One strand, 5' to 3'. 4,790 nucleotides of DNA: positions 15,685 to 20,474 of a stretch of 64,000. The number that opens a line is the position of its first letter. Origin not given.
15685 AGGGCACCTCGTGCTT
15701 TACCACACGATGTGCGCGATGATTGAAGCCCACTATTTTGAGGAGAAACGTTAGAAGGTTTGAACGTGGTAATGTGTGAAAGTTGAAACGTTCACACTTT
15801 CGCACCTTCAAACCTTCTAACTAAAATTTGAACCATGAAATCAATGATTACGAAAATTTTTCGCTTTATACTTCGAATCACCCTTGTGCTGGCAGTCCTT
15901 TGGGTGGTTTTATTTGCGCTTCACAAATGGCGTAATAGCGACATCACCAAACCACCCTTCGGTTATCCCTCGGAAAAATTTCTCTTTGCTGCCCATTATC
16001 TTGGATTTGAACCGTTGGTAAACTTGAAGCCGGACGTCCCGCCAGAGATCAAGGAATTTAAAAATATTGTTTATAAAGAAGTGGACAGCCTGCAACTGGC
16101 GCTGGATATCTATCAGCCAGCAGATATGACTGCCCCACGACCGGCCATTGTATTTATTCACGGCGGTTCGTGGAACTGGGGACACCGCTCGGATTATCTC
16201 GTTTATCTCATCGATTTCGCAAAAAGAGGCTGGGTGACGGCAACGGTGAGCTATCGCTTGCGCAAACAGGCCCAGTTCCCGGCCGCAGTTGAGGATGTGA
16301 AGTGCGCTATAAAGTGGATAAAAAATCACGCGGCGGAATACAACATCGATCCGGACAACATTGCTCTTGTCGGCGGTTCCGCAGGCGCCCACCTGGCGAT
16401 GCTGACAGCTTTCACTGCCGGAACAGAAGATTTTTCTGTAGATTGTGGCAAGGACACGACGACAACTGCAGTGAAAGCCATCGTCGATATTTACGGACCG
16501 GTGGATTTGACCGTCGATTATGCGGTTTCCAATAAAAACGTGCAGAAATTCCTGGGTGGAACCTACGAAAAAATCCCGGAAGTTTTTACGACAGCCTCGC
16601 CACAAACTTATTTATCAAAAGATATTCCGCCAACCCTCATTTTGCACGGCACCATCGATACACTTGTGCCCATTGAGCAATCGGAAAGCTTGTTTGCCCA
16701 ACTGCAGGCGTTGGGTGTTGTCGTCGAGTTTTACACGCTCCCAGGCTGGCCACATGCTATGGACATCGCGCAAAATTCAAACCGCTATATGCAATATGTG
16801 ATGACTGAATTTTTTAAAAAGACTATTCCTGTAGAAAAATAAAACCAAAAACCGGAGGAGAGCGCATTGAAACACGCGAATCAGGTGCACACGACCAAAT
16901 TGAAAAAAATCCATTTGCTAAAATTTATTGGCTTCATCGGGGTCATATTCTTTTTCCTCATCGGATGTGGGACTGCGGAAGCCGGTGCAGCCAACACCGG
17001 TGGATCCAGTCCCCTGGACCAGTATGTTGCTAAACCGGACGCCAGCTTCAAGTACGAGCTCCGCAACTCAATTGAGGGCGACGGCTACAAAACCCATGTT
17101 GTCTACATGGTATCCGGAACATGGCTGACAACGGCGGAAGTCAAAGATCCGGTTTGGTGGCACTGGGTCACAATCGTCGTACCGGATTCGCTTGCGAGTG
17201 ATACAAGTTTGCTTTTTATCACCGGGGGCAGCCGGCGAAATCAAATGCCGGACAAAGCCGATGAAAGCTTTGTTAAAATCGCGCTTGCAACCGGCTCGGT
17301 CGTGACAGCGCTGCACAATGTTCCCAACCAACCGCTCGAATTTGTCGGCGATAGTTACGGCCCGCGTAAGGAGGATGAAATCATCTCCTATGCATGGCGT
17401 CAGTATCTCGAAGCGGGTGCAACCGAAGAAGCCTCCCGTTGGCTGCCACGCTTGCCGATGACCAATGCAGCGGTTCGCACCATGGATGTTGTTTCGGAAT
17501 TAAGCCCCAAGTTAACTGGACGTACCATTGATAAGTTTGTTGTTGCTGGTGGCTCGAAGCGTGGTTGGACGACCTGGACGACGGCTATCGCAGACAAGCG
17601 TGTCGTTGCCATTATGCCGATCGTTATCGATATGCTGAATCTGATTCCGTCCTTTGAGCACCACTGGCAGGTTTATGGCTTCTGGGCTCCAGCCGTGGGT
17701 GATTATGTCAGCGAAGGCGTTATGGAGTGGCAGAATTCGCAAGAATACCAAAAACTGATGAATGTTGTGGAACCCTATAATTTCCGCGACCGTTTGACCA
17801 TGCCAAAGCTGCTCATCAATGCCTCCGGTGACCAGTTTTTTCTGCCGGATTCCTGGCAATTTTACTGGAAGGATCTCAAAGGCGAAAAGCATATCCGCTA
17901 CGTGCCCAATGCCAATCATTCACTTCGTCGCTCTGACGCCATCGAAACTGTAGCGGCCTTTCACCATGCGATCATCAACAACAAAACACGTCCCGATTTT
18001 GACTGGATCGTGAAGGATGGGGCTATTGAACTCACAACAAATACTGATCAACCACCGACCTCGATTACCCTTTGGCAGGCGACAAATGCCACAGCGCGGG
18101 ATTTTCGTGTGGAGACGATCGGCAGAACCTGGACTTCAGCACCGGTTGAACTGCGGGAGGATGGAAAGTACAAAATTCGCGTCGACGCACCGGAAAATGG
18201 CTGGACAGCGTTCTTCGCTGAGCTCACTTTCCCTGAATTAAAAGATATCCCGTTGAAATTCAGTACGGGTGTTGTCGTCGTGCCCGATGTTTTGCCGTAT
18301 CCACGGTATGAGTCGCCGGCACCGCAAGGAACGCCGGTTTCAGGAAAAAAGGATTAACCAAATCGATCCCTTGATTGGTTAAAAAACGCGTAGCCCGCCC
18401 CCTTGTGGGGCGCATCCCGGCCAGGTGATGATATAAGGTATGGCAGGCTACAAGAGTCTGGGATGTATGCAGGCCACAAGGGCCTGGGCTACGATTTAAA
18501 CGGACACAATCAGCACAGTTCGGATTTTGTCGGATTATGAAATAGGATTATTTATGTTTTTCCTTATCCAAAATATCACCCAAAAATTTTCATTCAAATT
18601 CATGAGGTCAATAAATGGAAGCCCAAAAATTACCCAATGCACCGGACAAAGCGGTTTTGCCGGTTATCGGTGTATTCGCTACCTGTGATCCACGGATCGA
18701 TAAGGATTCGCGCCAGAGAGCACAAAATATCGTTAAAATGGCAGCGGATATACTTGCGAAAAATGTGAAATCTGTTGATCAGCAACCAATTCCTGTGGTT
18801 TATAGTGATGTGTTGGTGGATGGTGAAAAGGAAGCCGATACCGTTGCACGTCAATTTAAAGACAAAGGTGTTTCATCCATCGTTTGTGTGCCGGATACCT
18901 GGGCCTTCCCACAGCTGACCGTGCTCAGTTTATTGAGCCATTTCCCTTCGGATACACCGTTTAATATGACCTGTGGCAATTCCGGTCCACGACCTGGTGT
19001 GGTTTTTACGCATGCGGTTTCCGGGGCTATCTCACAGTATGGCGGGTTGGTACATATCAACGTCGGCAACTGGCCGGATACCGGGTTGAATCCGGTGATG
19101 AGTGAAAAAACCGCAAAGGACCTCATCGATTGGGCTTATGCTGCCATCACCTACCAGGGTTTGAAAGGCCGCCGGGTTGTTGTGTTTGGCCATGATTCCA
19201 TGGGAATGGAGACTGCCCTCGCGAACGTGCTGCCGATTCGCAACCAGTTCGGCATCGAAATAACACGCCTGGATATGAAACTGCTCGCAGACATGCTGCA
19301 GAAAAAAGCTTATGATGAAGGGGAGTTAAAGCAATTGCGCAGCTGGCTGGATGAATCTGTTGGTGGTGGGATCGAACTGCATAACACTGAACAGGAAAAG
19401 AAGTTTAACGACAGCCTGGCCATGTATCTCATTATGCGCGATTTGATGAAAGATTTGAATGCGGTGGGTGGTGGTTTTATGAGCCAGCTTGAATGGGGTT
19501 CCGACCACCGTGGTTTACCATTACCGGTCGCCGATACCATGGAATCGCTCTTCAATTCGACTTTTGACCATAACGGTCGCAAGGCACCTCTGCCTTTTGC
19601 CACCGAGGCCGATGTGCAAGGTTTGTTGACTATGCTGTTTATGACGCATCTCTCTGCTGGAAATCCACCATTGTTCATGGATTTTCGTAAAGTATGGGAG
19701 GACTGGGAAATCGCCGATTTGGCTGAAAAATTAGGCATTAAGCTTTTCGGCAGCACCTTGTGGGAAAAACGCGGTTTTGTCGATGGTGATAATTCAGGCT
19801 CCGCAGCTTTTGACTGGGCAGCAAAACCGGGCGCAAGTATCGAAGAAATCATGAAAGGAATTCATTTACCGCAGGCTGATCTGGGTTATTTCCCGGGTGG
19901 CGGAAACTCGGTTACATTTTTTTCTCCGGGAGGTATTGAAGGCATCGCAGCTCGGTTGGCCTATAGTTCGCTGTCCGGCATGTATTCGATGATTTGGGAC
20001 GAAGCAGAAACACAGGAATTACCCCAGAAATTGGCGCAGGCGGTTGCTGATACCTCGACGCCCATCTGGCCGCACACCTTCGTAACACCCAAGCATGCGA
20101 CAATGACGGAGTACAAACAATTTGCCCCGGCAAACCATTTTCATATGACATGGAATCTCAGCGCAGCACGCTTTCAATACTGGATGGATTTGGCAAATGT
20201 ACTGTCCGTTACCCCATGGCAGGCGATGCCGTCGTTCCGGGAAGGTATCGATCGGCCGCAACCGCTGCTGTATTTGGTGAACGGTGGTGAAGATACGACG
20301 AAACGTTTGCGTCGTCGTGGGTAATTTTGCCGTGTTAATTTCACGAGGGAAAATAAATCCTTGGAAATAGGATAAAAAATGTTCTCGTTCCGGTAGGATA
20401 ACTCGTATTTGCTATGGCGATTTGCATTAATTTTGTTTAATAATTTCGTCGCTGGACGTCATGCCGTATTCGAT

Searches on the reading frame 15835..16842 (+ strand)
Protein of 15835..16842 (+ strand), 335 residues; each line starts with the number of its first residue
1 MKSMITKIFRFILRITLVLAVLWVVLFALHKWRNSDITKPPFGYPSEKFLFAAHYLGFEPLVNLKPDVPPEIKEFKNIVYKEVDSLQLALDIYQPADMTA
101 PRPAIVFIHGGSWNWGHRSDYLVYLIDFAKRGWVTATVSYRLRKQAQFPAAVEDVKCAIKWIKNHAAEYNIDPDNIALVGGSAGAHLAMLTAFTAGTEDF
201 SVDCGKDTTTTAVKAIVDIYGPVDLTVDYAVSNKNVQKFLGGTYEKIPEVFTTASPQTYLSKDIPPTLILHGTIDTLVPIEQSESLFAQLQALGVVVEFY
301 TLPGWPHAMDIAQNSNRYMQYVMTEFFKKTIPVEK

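Call 61: search_protein_families(library=pfam, proteins=[window:15835-16842:+], max_evalue=0.00001)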
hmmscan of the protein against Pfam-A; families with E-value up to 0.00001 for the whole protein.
window:15835-16842:+ (335 aa): 5 families
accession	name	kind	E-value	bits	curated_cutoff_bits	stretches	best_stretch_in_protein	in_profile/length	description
PF20434.5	BD-FAE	-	2.4e-62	210.7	26.8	1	90-290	1-215/215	BD-FAE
PF07859.19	Abhydrolase_3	-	1.3e-23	84.3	25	1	105-309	1-208/210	alpha/beta hydrolase fold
PF00326.27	Peptidase_S9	-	2.4e-15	57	22.6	1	152-331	42-210/213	Prolyl oligopeptidase family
PF00135.34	COesterase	-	1.1e-12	48.2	27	1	88-194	86-203/515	Carboxylesterase family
PF12697.13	Abhydrolase_6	-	3.3e-06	28.4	26.3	1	105-279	1-180/217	Alpha/beta hydrolase family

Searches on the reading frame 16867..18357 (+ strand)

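Call 61: search_protein_families(library=pfam, proteins=[window:16867-18357:+], max_evalue=0.00001)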
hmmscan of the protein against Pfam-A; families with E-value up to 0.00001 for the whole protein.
window:16867-18357:+ (496 aa): 1 family
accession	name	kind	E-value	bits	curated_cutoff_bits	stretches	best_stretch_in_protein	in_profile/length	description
PF10142.15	PhoPQ_related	-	6.3e-124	413.8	20.3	1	50-414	1-367/367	PhoPQ-activated pathogenicity-related protein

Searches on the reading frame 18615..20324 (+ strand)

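Call 61: search_protein_families(library=pfam, proteins=[window:18615-20324:+], max_evalue=0.00001)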
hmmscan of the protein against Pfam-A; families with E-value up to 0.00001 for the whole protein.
window:18615-20324:+ (569 aa): 3 families
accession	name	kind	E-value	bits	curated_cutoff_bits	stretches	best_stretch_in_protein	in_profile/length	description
PF07881.17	Fucose_iso_N1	-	7.2e-37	127.2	28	1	16-185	2-169/169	L-fucose isomerase, first N-terminal domain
PF07882.17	Fucose_iso_N2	-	1.1e-18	67.9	22.3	1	190-346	5-178/180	L-fucose isomerase, second N-terminal domain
PF02952.23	Fucose_iso_C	-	2.5e-07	30.8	29.3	1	393-512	3-120/143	L-fucose isomerase, C-terminal domain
